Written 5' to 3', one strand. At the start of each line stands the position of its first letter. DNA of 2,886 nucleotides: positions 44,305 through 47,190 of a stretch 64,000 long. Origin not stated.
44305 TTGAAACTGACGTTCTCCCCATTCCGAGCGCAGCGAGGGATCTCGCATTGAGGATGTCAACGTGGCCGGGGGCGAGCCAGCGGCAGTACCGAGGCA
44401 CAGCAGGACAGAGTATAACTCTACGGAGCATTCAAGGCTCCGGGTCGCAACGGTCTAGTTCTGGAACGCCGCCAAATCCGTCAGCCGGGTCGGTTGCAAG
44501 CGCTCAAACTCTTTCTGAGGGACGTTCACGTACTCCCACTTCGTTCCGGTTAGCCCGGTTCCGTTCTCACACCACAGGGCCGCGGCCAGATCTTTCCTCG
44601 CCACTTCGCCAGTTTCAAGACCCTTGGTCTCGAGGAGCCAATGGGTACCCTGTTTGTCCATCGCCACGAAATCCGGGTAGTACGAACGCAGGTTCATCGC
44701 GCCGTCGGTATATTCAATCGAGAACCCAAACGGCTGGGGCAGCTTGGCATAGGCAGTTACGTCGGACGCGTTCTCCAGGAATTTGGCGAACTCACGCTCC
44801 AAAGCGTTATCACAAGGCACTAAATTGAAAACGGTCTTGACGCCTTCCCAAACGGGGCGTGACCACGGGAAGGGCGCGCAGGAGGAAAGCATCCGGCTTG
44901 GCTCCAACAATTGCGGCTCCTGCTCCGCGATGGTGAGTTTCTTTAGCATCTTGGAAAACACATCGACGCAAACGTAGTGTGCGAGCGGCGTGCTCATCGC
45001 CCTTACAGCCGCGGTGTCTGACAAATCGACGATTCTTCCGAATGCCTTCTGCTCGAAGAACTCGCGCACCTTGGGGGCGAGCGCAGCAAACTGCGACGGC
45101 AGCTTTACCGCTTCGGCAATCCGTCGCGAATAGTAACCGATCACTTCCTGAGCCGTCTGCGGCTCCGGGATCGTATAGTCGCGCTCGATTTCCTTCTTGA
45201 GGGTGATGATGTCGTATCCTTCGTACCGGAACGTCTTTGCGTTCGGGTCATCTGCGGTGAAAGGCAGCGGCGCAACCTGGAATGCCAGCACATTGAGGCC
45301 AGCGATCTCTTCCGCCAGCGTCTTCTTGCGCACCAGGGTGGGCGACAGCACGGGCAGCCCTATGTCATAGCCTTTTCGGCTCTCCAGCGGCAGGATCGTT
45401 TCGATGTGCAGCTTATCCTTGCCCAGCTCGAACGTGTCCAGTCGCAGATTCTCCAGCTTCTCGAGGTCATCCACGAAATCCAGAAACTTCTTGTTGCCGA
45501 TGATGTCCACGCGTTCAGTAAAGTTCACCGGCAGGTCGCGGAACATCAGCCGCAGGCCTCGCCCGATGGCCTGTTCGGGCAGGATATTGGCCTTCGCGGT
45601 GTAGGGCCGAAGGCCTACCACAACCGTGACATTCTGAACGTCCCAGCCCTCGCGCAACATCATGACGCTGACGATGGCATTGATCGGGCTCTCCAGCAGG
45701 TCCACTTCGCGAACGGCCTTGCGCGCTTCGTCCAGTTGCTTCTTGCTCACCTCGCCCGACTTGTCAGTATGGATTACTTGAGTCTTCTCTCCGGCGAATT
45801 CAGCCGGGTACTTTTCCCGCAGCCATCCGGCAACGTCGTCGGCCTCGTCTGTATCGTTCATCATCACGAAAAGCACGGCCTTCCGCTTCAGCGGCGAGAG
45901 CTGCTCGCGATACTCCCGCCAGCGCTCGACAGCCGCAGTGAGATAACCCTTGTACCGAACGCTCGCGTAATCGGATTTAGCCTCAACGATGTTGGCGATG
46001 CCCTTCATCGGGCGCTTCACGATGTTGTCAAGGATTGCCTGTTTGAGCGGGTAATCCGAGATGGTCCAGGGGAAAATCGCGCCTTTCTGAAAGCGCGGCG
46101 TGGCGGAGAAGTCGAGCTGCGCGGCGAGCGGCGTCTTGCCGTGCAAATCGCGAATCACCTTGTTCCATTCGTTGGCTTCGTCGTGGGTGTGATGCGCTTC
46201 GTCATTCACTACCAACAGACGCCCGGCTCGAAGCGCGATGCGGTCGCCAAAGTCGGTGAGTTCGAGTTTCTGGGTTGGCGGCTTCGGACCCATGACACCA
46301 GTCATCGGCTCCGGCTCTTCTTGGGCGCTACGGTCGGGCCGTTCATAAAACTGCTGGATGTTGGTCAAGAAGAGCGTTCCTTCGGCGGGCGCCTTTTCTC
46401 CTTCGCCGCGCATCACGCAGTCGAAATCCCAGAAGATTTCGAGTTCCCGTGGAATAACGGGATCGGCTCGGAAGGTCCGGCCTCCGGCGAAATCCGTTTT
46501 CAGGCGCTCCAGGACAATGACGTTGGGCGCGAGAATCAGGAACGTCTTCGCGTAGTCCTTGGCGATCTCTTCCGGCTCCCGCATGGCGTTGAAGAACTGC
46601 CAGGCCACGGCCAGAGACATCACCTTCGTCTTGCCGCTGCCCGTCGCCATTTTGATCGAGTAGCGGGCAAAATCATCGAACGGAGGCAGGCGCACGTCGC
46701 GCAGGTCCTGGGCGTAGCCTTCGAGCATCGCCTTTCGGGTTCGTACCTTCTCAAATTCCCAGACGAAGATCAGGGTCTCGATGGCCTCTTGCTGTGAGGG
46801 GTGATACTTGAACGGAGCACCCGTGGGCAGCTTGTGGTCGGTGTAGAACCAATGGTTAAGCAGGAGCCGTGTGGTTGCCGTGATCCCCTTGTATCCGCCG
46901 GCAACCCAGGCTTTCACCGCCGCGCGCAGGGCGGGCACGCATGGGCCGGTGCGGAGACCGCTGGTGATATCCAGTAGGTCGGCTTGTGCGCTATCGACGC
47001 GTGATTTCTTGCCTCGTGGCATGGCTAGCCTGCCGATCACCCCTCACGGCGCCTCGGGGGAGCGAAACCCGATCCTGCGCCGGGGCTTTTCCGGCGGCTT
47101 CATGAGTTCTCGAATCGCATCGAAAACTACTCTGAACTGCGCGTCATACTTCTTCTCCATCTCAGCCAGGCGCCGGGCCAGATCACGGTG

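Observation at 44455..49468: Type III R-M locus with nonsense-interrupted mod and an ORF6N-domain gene wedged between mod and res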

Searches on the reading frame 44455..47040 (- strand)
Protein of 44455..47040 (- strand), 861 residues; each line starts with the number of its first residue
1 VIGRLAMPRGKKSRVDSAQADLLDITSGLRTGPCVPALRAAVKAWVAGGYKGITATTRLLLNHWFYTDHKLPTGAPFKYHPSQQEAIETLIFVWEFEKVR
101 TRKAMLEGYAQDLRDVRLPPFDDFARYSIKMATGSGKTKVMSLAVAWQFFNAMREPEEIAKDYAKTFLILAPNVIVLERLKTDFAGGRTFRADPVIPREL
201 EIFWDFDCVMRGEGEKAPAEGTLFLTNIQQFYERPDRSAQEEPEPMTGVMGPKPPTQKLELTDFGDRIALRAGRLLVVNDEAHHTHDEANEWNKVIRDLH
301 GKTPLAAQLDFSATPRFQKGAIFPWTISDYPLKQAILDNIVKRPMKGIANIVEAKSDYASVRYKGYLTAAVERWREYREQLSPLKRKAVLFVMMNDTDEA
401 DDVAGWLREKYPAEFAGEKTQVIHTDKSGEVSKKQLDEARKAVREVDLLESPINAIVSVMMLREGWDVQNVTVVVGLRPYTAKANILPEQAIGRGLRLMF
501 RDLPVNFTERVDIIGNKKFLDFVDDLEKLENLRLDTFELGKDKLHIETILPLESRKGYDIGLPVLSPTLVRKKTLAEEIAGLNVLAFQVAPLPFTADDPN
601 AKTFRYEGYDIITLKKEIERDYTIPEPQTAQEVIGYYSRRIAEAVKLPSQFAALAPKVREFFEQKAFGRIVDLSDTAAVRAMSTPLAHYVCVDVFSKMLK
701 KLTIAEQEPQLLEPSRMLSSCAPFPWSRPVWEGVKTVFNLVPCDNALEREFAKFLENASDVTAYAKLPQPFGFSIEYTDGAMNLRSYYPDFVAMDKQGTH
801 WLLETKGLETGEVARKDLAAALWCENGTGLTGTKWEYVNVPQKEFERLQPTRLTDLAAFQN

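Call 5: search_protein_families(library=pfam, proteins=[window:44458-47040:-], max_evalue=0.01)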
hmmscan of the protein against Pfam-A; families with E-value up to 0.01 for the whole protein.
window:44458-47040:- (861 aa): 5 families
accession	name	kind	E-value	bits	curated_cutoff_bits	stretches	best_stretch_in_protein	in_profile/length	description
PF04851.21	ResIII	-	2.2e-16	60.6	22.5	1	78-316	3-163/164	Type III restriction enzyme, res subunit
PF19778.5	RE_endonuc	-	1.7e-06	28.3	23.4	1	735-815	2-80/108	Endonuclease domain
PF00270.35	DEAD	-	5e-05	23.5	26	0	129-173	19-54/167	DEAD/DEAH box helicase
PF18766.7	SWI2_SNF2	-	0.00029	21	26.7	1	221-343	93-187/221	SWI2/SNF2 ATPase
PF00271.37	Helicase_C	-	0.0016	19.1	23.5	1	386-497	16-108/110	Helicase conserved C-terminal domain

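Call 6: search_protein_families(library=ncbifam, proteins=[window:44458-47040:-], max_evalue=0.01)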
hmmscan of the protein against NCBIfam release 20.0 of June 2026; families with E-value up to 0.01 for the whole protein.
window:44458-47040:- (861 aa): 5 families
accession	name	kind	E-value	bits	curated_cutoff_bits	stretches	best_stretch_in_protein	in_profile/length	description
NF046055.1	restr_BPTD_3080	equivalog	6.9e-81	272.5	800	3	11-290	45-307/970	BPTD_3080 family restriction endonuclease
NF053632.1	heli_RadD_YejH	equivalog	0.00012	20.5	720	1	276-499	111-343/573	DNA repair helicase RadD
NF012027.0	PRK15483.1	equivalog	0.0002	19.4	564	1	457-498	506-545/986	type III restriction-modification system endonuclease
NF046051.1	restrict_EcoAI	equivalog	0.0042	15.5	550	0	387-499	411-515/768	EcoAI/FtnUII family type I restriction enzme subunit R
NF008521.0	PRK11448.1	equivalog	0.0044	15.1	729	0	380-498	692-800/1123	type I restriction-modification system endonuclease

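Call 8: find_encoding_contigs(protein=window:44455-47040:-, flank=10000, max_places=6)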
Protein window:44455-47040:- (861 aa): no gene with exactly this product is on record in the collection.

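Call 14: search_protein_families(library=padloc, proteins=[window:44458-47040:-], max_evalue=0.001)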
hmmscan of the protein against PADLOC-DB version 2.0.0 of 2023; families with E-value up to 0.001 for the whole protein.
window:44458-47040:- (861 aa): 4 families
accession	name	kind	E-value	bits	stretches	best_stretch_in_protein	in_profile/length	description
PDLC03648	REase_III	-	3.3e-23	79.8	2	275-527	134-384/871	Type III restriction enzyme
PDLC03647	REase_III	-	3.2e-11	40.1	2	449-527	503-583/989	Type III restriction enzyme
PDLC03658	mREase_IV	-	9.2e-05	18.3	1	447-518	496-562/953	Type IV methyl-directed restriction enzyme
PDLC03649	REase_III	-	9.9e-05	18.4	1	449-500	491-540/973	Type III restriction enzyme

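Call 15: search_solved_structures(query=window:44458-47040:-, max_evalue=0.001)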
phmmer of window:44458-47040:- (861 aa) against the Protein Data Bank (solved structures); distinct sequences matched with E-value up to 0.001: 0.
